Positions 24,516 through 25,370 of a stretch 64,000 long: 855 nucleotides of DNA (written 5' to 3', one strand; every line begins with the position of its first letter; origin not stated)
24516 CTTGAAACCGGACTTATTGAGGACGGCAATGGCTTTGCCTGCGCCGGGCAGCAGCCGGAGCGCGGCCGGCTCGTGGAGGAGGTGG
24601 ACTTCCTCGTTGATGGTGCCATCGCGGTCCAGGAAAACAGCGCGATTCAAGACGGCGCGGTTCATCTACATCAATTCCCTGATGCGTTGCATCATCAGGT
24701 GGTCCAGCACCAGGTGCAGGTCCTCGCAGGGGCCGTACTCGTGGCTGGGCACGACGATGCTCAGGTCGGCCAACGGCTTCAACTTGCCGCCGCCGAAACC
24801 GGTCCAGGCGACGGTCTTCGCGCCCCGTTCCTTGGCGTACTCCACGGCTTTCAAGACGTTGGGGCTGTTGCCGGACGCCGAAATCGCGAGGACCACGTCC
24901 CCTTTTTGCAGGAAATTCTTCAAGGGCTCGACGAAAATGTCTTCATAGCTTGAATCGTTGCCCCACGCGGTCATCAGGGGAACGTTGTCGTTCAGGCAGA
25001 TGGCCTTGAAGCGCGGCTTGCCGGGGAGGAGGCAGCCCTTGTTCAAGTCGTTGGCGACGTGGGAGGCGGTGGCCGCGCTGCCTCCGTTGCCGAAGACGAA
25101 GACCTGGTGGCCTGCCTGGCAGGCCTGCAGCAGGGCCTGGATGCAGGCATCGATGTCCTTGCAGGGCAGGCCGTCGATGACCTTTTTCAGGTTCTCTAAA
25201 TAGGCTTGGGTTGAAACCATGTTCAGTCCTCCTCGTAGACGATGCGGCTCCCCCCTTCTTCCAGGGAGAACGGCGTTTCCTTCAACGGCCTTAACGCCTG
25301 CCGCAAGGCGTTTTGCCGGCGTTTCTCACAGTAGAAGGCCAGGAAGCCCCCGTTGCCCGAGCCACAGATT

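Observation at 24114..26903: Complete GDP-D-glycero-alpha-D-manno-heptose pathway (gmhA-hddA-gmhB-hddC) in an apparently archaeal genome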

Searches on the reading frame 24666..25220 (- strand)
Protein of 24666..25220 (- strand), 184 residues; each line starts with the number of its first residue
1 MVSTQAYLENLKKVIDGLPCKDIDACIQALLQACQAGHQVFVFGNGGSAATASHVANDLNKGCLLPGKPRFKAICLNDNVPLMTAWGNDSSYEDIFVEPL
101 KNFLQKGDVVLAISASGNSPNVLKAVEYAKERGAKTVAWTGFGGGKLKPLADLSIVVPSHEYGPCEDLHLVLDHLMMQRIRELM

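Call 3: search_protein_families(library=ncbifam, proteins=[window:24666-25220:-], max_evalue=0.00001)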
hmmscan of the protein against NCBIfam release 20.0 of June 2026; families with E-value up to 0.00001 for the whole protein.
window:24666-25220:- (184 aa): 15 families
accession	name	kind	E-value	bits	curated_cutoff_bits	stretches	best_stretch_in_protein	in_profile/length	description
TIGR00441.1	gmhA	equivalog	1.4e-34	119.4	209.45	1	30-180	4-153/154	D-sedoheptulose 7-phosphate isomerase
NF010546.0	PRK13936.1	equivalog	1e-30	107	276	1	20-180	26-188/197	phosphoheptose isomerase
NF010547.0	PRK13938.1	equivalog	1.1e-28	100.2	320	1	28-179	36-186/196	D-sedoheptulose 7-phosphate isomerase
NF001628.0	PRK00414.1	equivalog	1.4e-28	99.9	265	1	20-182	27-188/192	D-sedoheptulose 7-phosphate isomerase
NF008138.0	PRK10886.1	equivalog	1.2e-23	83.8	352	1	23-171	27-177/196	DnaA initiator-associating protein DiaA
NF002805.0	PRK02947.1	subfamily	6.7e-11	41.8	135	1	3-140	3-141/247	sugar isomerase domain-containing protein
TIGR03127.2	RuMP_HxlB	equivalog_domain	1.1e-10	41.7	160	1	103-160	69-126/178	6-phospho-3-hexuloisomerase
NF040776.2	AlsR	equivalog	5e-10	38.8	400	1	92-161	161-231/279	transcriptional repressor AlsR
NF008458.0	PRK11337.1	equivalog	5.1e-10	38.8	378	1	103-161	185-243/293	MurR/RpiR family transcriptional regulator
NF003915.0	PRK05441.1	subfamily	1e-09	37.9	168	1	104-157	129-182/300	N-acetylmuramic acid 6-phosphate etherase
NF009222.0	PRK12570.1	subfamily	1.3e-09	37.4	255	1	22-157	54-189/307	N-acetylmuramic acid 6-phosphate etherase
TIGR00274.1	TIGR00274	equivalog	2.8e-09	36.5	302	1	88-156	108-176/291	N-acetylmuramic acid 6-phosphate etherase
NF041755.1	RuMP_HxlAB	equivalog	3.6e-06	26.2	500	0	104-161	286-343/391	bifunctional 3-hexulose-6-phosphate synthase/6-phospho-3-hexuloisomerase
NF010701.0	PRK14101.1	equivalog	6e-06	24.7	920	1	102-141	511-550/638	bifunctional transcriptional regulator/glucokinase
NF006426.0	PRK08674.1-6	subfamily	7.5e-06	25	295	0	100-152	84-134/354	bifunctional phosphoglucose/phosphomannose isomerase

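Call 4: search_protein_families(library=pfam, proteins=[window:24666-25220:-], max_evalue=0.00001)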
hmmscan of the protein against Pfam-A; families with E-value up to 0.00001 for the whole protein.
window:24666-25220:- (184 aa): 2 families
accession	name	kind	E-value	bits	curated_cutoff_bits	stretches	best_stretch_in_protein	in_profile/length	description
PF13580.11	SIS_2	-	3.1e-21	76.3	27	1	20-141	18-138/138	SIS domain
PF01380.27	SIS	-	2.9e-10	40.5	25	1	101-159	48-106/131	SIS domain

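Call 18: search_solved_structures(query=window:24666-25220:-, max_evalue=0.00001, show_alignments=2)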
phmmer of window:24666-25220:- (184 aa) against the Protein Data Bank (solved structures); distinct sequences matched with E-value up to 0.00001: 16.
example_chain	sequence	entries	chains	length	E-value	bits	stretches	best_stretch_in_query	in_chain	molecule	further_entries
5ltz_A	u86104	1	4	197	2.5e-27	99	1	21-177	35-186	Phosphoheptose isomerase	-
5lu7_A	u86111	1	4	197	4.7e-27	98.1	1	21-177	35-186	Phosphoheptose isomerase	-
2xbl_A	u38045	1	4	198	6.7e-27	97.7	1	21-177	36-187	PHOSPHOHEPTOSE ISOMERASE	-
2x3y_A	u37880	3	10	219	9e-27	97.2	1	21-177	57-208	PHOSPHOHEPTOSE ISOMERASE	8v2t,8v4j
5lu5_A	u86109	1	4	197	1.2e-26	96.8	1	21-177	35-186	Phosphoheptose isomerase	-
5lu6_A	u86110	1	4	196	8.6e-26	94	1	21-177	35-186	Phosphoheptose isomerase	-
2i22_A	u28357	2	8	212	1.2e-25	93.6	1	28-182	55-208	Phosphoheptose isomerase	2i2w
1x94_A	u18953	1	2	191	1.7e-25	93.1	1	19-182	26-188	putative Phosphoheptose isomerase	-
5by2_A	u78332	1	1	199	2.8e-24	89.1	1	28-178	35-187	Phosphoheptose isomerase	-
1tk9_A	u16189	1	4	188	1.6e-23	86.6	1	28-182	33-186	Phosphoheptose isomerase 1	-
2yva_A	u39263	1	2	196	5.8e-22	81.5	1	23-174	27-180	DnaA initiator-associating protein diaA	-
4u6n_A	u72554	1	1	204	6.6e-22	81.4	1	23-174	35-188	DnaA initiator-associating protein DiaA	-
1x92_A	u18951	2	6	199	7.4e-21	78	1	5-179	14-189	PHOSPHOHEPTOSE ISOMERASE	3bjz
5i01_A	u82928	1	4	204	2.2e-20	76.4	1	27-180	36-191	Phosphoheptose isomerase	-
3trj_A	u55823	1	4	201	1.3e-17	67.4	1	23-178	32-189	Phosphoheptose isomerase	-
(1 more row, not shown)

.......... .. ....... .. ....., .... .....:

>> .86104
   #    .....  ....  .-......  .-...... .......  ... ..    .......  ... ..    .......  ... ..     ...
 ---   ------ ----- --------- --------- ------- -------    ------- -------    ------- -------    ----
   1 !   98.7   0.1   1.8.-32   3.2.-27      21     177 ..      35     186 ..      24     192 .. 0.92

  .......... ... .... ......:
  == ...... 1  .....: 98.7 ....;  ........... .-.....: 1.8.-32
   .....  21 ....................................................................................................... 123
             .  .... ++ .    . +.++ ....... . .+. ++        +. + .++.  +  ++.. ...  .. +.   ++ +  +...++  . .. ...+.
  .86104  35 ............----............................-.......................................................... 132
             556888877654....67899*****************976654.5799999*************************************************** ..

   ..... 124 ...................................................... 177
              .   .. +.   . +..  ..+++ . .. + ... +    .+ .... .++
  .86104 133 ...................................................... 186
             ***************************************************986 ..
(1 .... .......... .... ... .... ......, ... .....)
